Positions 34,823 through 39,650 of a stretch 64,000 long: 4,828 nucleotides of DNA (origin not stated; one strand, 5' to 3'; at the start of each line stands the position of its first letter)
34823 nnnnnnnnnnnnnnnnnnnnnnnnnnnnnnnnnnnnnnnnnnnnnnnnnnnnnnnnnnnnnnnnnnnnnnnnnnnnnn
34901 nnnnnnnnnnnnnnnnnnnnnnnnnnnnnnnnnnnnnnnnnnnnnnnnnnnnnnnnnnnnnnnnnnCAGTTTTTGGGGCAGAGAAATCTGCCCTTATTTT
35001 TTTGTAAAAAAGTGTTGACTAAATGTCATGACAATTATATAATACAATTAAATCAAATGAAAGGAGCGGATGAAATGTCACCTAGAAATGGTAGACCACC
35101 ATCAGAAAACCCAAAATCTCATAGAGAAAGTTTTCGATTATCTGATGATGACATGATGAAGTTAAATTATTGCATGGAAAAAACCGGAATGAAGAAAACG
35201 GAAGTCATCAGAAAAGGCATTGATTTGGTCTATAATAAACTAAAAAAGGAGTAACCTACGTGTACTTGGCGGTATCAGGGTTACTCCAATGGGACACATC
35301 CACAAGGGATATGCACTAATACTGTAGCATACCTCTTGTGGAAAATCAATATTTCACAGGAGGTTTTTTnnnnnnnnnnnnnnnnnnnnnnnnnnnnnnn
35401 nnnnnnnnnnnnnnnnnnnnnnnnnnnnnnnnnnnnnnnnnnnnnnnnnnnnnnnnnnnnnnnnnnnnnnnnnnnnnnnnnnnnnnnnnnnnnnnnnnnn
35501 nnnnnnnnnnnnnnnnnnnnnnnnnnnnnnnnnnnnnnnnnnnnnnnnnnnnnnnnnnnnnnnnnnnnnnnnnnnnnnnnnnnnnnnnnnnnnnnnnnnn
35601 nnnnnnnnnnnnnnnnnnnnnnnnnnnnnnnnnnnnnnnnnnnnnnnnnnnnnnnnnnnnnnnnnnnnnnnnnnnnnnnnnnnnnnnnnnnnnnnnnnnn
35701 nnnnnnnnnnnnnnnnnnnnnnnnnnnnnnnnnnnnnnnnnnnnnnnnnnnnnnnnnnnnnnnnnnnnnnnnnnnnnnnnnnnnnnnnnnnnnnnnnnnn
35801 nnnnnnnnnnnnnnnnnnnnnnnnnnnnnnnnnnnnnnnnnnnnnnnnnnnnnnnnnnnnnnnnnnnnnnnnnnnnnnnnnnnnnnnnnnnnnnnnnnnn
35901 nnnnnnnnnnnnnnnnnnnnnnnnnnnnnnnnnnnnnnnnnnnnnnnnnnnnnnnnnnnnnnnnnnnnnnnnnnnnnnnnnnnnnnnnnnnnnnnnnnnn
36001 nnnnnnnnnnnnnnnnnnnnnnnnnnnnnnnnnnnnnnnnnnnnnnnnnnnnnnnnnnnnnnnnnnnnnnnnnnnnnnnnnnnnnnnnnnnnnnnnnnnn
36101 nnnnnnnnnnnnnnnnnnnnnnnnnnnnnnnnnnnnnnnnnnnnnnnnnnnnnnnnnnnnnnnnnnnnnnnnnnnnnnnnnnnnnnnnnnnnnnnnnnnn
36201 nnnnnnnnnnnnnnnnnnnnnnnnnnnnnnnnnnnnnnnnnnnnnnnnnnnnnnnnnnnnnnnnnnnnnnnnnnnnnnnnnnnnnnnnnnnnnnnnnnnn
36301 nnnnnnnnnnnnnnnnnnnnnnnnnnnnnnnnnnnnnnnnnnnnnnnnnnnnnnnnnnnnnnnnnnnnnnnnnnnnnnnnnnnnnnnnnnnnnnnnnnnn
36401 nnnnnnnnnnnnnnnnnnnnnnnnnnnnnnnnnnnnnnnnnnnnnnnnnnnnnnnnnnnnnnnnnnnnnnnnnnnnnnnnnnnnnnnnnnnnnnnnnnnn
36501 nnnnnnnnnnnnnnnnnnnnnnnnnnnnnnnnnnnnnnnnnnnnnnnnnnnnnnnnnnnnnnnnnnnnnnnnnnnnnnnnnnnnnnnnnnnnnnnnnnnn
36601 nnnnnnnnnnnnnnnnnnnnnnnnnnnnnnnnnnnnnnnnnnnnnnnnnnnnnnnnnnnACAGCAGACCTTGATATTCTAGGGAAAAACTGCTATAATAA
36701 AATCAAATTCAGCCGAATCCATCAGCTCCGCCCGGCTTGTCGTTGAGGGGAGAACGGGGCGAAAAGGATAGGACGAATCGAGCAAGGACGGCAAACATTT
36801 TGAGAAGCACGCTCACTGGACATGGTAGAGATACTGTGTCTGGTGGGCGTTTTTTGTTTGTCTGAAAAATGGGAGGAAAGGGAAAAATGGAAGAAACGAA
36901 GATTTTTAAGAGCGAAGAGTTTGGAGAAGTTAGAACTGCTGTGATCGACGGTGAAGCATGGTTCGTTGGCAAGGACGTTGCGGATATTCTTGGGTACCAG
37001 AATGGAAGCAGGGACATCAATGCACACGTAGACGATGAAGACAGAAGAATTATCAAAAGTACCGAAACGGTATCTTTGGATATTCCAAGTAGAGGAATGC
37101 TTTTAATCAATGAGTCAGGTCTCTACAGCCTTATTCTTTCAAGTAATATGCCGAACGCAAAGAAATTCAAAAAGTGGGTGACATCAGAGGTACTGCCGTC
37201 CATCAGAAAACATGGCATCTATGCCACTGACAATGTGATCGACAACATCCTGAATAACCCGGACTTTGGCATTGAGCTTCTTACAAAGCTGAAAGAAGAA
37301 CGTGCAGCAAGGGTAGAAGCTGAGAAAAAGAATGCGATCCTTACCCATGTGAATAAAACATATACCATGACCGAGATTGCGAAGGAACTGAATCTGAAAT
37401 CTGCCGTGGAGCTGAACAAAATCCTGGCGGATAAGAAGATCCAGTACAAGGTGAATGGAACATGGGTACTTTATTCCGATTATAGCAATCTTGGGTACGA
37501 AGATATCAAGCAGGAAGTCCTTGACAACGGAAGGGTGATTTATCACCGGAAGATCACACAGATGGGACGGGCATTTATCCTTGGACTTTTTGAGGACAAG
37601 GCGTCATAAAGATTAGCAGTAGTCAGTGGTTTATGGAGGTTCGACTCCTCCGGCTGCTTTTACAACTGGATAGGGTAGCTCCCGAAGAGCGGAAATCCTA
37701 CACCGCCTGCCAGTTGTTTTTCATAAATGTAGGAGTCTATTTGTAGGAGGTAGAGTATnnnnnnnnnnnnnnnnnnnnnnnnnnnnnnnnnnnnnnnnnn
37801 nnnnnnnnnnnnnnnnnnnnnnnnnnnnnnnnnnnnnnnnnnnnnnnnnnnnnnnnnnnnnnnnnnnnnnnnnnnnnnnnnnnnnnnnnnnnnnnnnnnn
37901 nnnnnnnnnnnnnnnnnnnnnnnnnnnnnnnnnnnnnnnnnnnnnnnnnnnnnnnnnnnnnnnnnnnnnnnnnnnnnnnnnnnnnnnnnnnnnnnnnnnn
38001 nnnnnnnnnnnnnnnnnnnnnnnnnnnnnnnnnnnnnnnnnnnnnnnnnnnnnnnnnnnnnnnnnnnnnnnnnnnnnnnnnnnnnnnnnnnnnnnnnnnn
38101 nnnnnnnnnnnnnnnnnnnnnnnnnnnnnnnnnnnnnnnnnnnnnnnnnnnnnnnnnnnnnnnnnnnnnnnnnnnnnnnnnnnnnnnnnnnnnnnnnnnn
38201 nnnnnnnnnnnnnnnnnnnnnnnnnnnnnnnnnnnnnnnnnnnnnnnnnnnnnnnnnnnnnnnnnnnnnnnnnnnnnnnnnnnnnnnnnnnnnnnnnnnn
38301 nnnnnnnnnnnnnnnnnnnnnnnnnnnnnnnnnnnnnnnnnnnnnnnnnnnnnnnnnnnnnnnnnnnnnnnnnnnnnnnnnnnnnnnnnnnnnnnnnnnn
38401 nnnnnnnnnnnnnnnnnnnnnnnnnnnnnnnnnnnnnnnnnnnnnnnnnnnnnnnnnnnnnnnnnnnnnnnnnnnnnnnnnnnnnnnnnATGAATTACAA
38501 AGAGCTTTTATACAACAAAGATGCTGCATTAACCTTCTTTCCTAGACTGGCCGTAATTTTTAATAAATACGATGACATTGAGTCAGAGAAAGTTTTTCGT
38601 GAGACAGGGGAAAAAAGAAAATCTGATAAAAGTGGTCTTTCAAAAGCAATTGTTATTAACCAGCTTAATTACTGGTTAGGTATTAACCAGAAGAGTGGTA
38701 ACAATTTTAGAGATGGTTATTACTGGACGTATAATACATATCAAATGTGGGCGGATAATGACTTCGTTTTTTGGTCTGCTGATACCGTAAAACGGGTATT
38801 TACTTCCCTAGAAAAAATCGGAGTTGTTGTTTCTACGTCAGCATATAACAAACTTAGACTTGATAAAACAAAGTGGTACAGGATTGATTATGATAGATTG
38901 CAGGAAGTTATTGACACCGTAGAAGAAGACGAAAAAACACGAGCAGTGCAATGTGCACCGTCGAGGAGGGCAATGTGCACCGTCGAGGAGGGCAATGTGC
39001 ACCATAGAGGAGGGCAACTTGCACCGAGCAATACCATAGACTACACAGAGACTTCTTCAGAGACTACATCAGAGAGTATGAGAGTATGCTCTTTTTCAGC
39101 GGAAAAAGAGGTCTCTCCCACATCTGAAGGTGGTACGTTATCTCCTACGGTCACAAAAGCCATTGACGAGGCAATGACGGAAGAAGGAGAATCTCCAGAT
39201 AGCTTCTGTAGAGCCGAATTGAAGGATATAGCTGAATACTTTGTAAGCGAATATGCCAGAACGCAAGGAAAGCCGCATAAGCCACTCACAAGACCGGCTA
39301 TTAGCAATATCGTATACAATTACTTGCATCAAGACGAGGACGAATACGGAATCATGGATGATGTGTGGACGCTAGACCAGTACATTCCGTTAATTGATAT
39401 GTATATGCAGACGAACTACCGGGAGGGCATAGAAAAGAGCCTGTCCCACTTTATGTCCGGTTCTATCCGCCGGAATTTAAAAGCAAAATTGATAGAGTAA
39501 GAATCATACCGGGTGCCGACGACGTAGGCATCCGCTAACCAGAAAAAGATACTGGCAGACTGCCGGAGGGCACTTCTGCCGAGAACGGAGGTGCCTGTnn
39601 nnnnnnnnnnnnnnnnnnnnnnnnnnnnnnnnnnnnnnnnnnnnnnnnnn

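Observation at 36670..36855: Second copy of the leader RNA drives a Bro-N/KilAC antirepressor inside the tail-module island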

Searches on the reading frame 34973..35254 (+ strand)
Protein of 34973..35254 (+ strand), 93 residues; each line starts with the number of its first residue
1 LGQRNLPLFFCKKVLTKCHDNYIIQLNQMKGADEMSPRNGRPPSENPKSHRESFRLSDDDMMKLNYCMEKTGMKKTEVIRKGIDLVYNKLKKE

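Call 40: search_protein_families(library=phrogs, proteins=[window:34973-35254:+], max_evalue=0.001)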
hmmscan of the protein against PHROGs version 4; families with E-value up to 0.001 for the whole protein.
window:34973-35254:+ (93 aa): 1 family
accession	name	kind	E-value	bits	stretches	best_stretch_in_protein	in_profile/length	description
phrog_876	-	transcription regulation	1.5e-17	64.9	1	23-92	42-110/239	transcriptional repressor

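Call 94: search_protein_families(library=ncbifam, proteins=[window:34973-35254:+], max_evalue=0.01)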
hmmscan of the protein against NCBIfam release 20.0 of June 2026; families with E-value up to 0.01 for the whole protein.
window:34973-35254:+ (93 aa): 1 family
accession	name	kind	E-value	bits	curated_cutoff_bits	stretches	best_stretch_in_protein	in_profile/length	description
NF041324.1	Bacteroid_MobA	subfamily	0.00061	19.8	150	1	40-76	1-37/131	conjugal transfer protein MobA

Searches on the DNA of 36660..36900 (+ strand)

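Call 12: search_rna_families(source=window, start=36660, end=36890, threshold=evalue, max_evalue=10, show_alignments=3)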
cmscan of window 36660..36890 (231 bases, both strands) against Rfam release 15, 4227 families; matches with E-value up to 10: 7.
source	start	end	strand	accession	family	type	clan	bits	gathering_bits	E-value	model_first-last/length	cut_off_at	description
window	36808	36851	+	RF01943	mir-999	Gene; miRNA;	-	25.3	58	0.0013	1-84/84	no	mir-999 microRNA precursor family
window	36792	36860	+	RF03584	mir-2290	Gene; miRNA;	-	14.9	50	7.1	1-80/80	no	mir-2290 microRNA precursor family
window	36798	36866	+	RF03510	mir-3660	Gene; miRNA;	-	13.3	70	8.1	1-82/82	no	mir-3660 microRNA precursor family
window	36720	36776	+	RF03915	MIR5286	Gene; miRNA;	-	13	93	6.4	1-78/78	no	MIR5286 microRNA precursor family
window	36763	36788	-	RF04336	Plastid-petD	Intron;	-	12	65.5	8.6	1-47/47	no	Plastid-petD group II-D5 intron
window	36772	36809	-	RF02188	ST7-OT4_2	Gene; lncRNA;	-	10.7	55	8.2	136-172/172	no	ST7 overlapping transcript 4 conserved region 2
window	36668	36686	+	RF02172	RFPL3-AS1_2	Gene; lncRNA;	-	9.5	40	3.7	53-71/71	no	RFPL3 antisense RNA 1 conserved region 2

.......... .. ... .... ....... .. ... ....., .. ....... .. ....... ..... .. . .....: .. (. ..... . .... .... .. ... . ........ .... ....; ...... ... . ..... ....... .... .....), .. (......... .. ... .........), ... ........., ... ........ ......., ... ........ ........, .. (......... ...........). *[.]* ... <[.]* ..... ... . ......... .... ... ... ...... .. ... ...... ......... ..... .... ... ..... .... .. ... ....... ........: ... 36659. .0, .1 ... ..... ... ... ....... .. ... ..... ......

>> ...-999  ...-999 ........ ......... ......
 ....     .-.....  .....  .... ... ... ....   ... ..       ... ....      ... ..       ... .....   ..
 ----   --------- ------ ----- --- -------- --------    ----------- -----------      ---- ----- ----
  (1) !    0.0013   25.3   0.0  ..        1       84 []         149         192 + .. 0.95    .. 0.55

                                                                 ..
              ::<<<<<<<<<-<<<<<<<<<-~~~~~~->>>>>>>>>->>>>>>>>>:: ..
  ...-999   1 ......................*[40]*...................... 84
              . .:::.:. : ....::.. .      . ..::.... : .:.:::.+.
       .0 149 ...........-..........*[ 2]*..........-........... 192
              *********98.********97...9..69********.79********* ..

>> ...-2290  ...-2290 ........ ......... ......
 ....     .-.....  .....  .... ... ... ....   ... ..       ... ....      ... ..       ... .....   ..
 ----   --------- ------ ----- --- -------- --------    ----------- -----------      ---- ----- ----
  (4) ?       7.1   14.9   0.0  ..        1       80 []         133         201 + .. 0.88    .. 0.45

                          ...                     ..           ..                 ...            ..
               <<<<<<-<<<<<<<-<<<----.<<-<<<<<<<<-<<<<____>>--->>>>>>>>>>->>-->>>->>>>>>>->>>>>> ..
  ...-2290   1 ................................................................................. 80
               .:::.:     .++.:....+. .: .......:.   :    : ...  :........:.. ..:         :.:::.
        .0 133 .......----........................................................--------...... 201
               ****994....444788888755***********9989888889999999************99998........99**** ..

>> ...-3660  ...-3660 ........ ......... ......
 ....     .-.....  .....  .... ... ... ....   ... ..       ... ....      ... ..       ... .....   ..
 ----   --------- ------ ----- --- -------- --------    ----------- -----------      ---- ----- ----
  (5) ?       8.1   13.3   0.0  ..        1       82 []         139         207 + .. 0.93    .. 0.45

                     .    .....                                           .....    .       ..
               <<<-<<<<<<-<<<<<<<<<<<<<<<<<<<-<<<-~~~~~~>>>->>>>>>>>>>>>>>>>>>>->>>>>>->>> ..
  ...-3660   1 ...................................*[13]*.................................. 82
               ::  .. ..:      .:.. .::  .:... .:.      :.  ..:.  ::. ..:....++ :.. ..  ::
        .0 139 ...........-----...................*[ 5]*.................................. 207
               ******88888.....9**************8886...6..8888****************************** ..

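Call 22: search_dna_similar(query=window:36660-36900:+, collection=phages, mode=distant, max_evalue=1, max_rows=20)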
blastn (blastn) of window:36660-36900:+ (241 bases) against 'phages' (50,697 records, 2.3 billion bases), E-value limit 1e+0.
Records with a match: 1; places in all: 1; records where one place covers at least 80% of the query: 0.
Best place of each record, by identity: 80-90% 1.
By first word of the organism name: Listeria 1.
By host as written in the record: Listeria monocytogenes 1.
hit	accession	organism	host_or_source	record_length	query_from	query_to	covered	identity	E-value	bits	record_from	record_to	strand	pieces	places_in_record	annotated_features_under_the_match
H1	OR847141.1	Listeria phage LM 4-11-1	Listeria monocytogenes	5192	171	211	17%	80.5%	8e-1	39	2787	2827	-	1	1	record has no annotation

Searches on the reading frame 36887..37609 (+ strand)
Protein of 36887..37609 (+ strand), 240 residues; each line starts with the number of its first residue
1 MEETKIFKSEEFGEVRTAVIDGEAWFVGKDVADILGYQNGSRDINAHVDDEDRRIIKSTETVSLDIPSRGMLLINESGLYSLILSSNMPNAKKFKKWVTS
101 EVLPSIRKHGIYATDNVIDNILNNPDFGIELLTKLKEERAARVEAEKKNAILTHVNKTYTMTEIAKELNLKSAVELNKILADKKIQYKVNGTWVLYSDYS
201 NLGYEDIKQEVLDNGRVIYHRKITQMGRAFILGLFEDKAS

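Call 16: search_protein_families(library=pfam, proteins=[window:36887-37609:+], max_evalue=0.01)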
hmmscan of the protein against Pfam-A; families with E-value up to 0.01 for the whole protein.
window:36887-37609:+ (240 aa): 3 families
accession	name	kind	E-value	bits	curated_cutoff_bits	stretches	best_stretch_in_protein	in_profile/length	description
PF02498.22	Bro-N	-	6.6e-29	100.8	25.6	1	14-104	1-96/96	BRO family, N-terminal domain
PF03374.19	ANT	-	1.3e-13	51.7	25.3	1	149-236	15-106/108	Phage antirepressor protein KilAC domain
PF07289.17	BBL5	-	0.0037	16.8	23.8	1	144-204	110-173/334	Bardet-Biedl syndrome 5 protein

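Call 17: search_protein_families(library=phrogs, proteins=[window:36887-37609:+], max_evalue=0.001)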
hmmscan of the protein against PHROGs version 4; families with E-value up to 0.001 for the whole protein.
window:36887-37609:+ (240 aa): 18 families
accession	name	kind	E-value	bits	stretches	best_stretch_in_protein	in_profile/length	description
phrog_130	-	transcription regulation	1.3e-72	246.4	1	1-236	157-409/480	anti-repressor Ant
phrog_463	-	transcription regulation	6.6e-45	154.6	1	1-166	2-170/250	anti-repressor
phrog_2899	-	transcription regulation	6.6e-44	151.5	1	1-156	4-158/263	anti-repressor Ant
phrog_7940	-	unknown function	2.2e-32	113.6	1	2-115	2-110/252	-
phrog_2593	-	transcription regulation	1.4e-29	104.6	1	11-173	26-184/255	anti-repressor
phrog_2011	-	transcription regulation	1.1e-27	98.4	1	6-118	3-122/275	anti-repressor Ant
phrog_2977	-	transcription regulation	2.9e-27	96.3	1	1-88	61-147/150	anti-repressor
phrog_5060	-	transcription regulation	4.9e-26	93.1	1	14-175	16-176/224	anti-repressor Ant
phrog_245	-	transcription regulation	2.6e-25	90.6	1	6-119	43-150/319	anti-repressor Ant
phrog_25722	-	unknown function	1.1e-23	84.8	1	4-117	4-113/150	-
phrog_9976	-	transcription regulation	1.3e-19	71.8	1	14-157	10-146/188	anti-repressor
phrog_25289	-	unknown function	7.1e-18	65.7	1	176-237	1-66/79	-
phrog_63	-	transcription regulation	5.8e-14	53.2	1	143-237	256-358/431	anti-repressor Ant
phrog_373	-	transcription regulation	1.4e-07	32.1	1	2-227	77-295/373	anti-repressor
phrog_7347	-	unknown function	4.8e-05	24.6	1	67-114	2-48/78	-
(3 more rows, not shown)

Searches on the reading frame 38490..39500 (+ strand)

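Call 16: search_protein_families(library=pfam, proteins=[window:38490-39500:+], max_evalue=0.01)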
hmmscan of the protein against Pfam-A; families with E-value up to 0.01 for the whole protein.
window:38490-39500:+ (336 aa): 0 families

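Call 17: search_protein_families(library=phrogs, proteins=[window:38490-39500:+], max_evalue=0.001)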
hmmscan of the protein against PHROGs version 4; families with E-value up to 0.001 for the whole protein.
window:38490-39500:+ (336 aa): 6 families
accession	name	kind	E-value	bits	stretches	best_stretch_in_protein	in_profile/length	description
phrog_6493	-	DNA, RNA and nucleotide metabolism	5.9e-28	98.9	1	48-206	22-159/261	DnaD-like helicase loader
phrog_11233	-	DNA, RNA and nucleotide metabolism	1.8e-20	74.6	1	47-204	13-165/297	replication initiation protein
phrog_428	-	DNA, RNA and nucleotide metabolism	1e-12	49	1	45-190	98-219/455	replication initiation protein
phrog_9773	-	DNA, RNA and nucleotide metabolism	1.9e-08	35.4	1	50-200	28-163/288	replication initiation O-like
phrog_678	-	DNA, RNA and nucleotide metabolism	4.5e-07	30.7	1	57-203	80-196/346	replication initiation O-like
phrog_270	-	DNA, RNA and nucleotide metabolism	2e-05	25.2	1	75-261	61-192/383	replication initiation protein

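Call 94: search_protein_families(library=ncbifam, proteins=[window:38490-39500:+], max_evalue=0.01)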
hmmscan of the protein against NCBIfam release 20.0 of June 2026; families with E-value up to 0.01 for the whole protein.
window:38490-39500:+ (336 aa): 0 families
